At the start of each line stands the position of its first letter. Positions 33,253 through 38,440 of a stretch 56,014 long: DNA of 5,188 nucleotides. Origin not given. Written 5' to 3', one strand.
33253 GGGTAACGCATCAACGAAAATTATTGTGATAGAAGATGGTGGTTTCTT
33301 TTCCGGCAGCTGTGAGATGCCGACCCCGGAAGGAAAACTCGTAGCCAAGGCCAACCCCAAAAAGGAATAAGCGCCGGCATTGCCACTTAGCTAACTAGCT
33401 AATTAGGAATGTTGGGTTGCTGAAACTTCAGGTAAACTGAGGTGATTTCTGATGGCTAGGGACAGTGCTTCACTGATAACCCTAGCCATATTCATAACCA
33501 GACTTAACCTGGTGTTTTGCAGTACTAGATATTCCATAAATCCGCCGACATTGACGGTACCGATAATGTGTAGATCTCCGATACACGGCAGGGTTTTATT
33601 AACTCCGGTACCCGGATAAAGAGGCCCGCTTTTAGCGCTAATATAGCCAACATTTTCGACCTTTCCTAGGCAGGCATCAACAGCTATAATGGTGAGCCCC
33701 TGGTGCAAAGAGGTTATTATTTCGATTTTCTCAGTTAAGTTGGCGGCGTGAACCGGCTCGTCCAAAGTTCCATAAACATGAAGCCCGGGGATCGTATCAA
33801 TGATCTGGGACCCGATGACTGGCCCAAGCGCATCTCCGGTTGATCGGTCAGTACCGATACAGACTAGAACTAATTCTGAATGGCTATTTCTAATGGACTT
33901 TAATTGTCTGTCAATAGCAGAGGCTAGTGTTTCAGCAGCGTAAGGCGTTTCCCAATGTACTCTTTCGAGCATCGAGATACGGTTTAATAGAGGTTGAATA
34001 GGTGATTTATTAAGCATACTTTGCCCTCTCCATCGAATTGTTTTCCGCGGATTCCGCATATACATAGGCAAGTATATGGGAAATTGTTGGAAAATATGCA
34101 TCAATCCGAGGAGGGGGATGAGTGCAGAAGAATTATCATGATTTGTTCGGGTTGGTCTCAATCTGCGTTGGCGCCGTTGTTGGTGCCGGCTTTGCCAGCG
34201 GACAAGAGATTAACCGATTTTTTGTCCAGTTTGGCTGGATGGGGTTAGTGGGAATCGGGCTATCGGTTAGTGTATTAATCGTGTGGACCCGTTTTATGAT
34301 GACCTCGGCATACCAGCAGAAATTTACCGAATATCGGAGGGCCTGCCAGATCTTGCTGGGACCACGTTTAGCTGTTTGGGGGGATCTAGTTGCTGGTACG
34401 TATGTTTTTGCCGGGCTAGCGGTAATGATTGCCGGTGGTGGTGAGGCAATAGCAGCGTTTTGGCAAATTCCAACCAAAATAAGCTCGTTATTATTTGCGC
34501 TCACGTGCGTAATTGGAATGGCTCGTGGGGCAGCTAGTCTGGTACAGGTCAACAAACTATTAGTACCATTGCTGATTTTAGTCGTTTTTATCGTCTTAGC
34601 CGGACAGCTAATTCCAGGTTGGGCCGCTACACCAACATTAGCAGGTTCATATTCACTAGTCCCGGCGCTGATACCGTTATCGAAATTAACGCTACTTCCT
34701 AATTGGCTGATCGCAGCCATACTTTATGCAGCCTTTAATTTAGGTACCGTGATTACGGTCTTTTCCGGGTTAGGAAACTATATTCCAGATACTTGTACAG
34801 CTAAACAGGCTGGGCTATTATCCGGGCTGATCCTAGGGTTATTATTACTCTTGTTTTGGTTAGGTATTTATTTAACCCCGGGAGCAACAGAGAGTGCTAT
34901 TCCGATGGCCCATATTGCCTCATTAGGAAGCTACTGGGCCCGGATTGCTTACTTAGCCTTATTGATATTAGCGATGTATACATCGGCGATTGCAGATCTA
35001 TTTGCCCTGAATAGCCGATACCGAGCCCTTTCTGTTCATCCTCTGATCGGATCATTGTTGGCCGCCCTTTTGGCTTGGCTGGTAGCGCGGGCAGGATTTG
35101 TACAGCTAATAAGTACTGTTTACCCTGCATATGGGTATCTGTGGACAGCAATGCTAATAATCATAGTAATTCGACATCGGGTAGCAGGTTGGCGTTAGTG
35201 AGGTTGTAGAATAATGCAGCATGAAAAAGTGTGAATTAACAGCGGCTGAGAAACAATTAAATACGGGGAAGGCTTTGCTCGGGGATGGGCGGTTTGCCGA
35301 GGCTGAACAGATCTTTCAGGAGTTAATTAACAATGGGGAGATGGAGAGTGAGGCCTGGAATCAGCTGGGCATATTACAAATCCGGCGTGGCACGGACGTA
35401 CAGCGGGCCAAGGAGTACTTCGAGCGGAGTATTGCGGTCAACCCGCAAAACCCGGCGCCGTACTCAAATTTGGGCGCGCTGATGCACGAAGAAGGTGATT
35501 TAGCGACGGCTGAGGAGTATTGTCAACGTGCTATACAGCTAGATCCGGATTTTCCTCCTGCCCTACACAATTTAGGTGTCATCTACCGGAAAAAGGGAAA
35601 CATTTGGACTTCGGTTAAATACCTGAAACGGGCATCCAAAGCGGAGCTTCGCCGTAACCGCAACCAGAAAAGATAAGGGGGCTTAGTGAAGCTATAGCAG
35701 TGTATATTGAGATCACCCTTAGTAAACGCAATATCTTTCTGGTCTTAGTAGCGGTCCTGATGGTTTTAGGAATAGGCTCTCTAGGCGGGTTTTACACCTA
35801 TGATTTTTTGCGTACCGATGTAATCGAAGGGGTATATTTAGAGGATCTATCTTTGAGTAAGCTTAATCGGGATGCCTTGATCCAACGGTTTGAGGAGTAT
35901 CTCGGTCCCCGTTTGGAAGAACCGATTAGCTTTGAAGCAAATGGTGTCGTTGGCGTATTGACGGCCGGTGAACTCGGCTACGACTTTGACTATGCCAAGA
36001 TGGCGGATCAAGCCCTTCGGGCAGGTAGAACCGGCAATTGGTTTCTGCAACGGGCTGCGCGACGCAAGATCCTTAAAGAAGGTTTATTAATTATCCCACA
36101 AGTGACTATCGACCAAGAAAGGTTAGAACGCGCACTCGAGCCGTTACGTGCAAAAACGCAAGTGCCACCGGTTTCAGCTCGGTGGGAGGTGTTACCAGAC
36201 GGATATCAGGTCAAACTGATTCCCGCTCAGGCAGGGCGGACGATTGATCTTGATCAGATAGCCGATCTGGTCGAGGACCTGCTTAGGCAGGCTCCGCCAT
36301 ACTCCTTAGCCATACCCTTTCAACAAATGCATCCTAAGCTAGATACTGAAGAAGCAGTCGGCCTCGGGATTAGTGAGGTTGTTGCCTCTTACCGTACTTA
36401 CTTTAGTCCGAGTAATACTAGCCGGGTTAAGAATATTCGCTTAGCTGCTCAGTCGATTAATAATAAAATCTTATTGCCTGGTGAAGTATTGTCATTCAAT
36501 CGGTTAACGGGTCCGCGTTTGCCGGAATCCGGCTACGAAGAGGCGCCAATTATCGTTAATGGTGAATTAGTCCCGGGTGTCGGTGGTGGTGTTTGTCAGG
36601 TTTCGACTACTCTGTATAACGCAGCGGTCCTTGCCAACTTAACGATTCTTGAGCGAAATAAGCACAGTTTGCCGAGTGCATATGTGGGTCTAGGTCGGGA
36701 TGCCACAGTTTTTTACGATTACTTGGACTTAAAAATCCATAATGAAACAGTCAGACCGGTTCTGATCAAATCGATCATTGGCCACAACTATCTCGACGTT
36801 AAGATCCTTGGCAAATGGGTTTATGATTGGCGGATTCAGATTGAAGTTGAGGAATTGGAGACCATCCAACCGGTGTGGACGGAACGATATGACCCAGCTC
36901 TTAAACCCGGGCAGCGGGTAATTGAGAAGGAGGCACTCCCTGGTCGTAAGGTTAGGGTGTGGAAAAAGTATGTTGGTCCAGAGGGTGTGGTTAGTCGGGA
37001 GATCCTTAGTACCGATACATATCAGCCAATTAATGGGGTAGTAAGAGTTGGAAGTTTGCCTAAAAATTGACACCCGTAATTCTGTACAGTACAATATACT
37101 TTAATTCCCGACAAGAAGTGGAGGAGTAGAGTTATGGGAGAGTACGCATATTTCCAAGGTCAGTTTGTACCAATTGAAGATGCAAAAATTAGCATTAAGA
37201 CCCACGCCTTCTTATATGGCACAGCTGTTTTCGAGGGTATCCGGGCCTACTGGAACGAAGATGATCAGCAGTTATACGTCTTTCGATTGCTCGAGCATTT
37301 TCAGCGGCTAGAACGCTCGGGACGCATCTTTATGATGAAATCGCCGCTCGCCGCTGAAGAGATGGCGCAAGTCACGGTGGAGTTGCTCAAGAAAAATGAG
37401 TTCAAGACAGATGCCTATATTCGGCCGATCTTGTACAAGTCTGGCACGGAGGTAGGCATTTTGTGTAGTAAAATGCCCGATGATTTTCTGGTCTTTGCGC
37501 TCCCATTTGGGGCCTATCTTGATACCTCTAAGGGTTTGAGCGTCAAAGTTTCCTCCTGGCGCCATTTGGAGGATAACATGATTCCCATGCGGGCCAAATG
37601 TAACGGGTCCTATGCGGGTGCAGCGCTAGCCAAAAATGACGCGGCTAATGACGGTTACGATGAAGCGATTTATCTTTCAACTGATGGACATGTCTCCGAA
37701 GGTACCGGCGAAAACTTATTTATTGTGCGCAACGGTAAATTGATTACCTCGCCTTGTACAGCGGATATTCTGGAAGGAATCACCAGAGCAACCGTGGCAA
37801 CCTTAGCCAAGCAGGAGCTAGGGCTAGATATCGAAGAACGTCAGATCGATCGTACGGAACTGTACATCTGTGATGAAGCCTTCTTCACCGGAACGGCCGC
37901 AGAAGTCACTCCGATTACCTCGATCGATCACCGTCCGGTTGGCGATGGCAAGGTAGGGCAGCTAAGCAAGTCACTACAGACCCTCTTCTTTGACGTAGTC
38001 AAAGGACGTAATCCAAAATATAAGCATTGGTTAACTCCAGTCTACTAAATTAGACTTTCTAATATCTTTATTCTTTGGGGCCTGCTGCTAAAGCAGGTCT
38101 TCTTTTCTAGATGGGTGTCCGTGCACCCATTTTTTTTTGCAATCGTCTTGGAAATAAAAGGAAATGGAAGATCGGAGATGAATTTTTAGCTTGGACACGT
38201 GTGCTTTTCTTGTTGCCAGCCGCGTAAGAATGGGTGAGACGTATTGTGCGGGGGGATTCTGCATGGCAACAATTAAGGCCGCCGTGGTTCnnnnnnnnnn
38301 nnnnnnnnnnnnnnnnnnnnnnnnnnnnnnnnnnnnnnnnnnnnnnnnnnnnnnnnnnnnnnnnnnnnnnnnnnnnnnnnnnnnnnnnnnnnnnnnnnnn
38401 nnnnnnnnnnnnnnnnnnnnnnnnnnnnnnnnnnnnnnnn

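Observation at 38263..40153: Two overlapping nitrilase-fold paralogues that have both lost the catalytic triad, at the head of a compact cluster of unknown function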

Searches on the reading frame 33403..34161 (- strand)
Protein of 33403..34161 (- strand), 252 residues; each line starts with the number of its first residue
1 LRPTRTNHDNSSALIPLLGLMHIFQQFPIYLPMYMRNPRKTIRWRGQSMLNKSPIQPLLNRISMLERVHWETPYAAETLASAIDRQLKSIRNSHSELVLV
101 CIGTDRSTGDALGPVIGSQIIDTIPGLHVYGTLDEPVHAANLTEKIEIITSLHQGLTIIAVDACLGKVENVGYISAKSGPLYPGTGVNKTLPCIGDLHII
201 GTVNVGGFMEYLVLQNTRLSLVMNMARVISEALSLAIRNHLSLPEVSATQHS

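Call 34: search_protein_families(library=pfam, proteins=[window:33403-34161:-], max_evalue=0.001)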
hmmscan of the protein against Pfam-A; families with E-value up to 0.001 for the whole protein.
window:33403-34161:- (252 aa): 1 family
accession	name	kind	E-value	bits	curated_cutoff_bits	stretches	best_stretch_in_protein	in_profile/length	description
PF06866.16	DUF1256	-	6.8e-58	195.2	27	1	69-231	3-163/164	Protein of unknown function (DUF1256)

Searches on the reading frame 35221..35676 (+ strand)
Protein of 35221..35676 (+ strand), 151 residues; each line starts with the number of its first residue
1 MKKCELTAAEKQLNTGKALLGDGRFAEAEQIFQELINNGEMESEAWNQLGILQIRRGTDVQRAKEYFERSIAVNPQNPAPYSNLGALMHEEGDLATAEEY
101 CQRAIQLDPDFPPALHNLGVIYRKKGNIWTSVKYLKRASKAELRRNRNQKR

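Call 34: search_protein_families(library=pfam, proteins=[window:35221-35676:+], max_evalue=0.001)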
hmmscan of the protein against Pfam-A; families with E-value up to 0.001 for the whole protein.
window:35221-35676:+ (151 aa): 19 families
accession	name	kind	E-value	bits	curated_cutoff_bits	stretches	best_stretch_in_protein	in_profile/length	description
PF13431.12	TPR_17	-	2.4e-19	68.4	24.4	2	100-131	1-32/34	Tetratricopeptide repeat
PF00515.34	TPR_1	-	5.3e-19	67.6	27.8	1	81-111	4-34/34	Tetratricopeptide repeat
PF07719.23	TPR_2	-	2.1e-18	65.3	27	1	80-110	3-33/34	Tetratricopeptide repeat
PF13181.12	TPR_8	-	1.9e-15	56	25.7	0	81-110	4-33/34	Tetratricopeptide repeat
PF14559.12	TPR_19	-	3.6e-13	50.1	25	1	90-139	3-52/68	Tetratricopeptide repeat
PF13424.12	TPR_12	-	1.5e-12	47.9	30.1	1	81-139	6-72/77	Tetratricopeptide repeat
PF13432.12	TPR_16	-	5.7e-12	46.3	32.7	1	58-110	11-63/65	Tetratricopeptide repeat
PF13428.12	TPR_14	-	9.3e-12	44.8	23.5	1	84-119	7-42/44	Tetratricopeptide repeat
PF13414.12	TPR_11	-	1.9e-11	43.9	26.8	1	101-126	17-42/42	TPR repeat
PF13176.12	TPR_7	-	1.4e-10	40.8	27.9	0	114-138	1-25/36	Tetratricopeptide repeat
PF13174.12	TPR_6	-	5.7e-10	39.6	26.3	0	13-38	4-29/33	Tetratricopeptide repeat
PF13374.12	TPR_10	-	8.4e-09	35.6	27.5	0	81-106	5-30/42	Tetratricopeptide repeat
PF13371.12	TPR_9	-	1e-07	32.3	35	1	84-139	1-56/73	Tetratricopeptide repeat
PF07721.20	TPR_4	-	7.2e-06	26.6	27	0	78-99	1-22/26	Tetratricopeptide repeat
PF10373.15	EST1_DNA_bind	-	5.4e-05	23.3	22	0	45-88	18-60/282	Est1 DNA/RNA binding domain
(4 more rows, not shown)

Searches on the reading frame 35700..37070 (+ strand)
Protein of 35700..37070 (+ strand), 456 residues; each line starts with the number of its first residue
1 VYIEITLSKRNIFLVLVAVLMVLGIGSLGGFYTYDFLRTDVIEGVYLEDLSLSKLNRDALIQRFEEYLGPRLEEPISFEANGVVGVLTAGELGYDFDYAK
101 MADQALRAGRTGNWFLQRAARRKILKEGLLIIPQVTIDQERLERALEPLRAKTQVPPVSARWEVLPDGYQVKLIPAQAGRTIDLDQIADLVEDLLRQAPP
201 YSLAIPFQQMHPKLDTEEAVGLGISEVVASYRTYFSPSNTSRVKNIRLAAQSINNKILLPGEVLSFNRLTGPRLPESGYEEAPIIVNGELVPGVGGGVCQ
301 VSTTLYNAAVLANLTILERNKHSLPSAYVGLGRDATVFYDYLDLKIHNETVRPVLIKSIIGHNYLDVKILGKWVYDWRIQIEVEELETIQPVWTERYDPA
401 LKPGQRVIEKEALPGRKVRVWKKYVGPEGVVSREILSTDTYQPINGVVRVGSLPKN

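Call 3: search_protein_families(library=pfam, proteins=[window:35700-37070:+], max_evalue=1)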
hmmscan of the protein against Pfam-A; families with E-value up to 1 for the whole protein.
window:35700-37070:+ (456 aa): 3 families
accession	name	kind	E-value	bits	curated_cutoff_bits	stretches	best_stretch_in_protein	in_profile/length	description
PF04294.18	VanW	-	2.5e-48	163.3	27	1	242-369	2-129/130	VanW like protein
PF12229.13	PG_binding_4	-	8e-12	45.8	22.1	1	86-196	2-109/117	Putative peptidoglycan binding domain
PF07501.17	G5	-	1.5e-07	32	23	1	382-451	3-73/75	G5 domain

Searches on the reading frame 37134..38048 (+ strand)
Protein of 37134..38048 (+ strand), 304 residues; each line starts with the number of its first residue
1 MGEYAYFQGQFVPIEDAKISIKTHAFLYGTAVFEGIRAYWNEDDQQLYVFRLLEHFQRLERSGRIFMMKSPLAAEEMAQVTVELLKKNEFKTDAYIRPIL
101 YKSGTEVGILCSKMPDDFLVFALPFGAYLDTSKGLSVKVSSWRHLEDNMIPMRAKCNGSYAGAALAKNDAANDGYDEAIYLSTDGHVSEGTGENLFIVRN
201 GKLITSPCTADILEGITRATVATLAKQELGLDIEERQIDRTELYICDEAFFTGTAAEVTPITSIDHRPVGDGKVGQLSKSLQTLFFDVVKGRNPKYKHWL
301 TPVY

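Call 3: search_protein_families(library=pfam, proteins=[window:37134-38048:+], max_evalue=1)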
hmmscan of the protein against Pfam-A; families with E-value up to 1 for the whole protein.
window:37134-38048:+ (304 aa): 1 family
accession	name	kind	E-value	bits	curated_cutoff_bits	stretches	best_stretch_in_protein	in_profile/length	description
PF01063.24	Aminotran_4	-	1.2e-45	156.5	28.5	1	32-264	2-223/223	Amino-transferase class IV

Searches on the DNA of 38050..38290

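Call 95: search_rna_families(source=window, start=38050, end=38290, threshold=evalue, max_evalue=1)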
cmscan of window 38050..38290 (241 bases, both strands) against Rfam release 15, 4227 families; matches with E-value up to 1: 1.
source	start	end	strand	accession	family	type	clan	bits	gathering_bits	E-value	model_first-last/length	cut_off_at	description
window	38062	38137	-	RF02420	Bp1_162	Gene; sRNA;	-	18.6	50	0.7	1-100/100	no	Burkholderia sRNA Bp1_Cand612_SIPHT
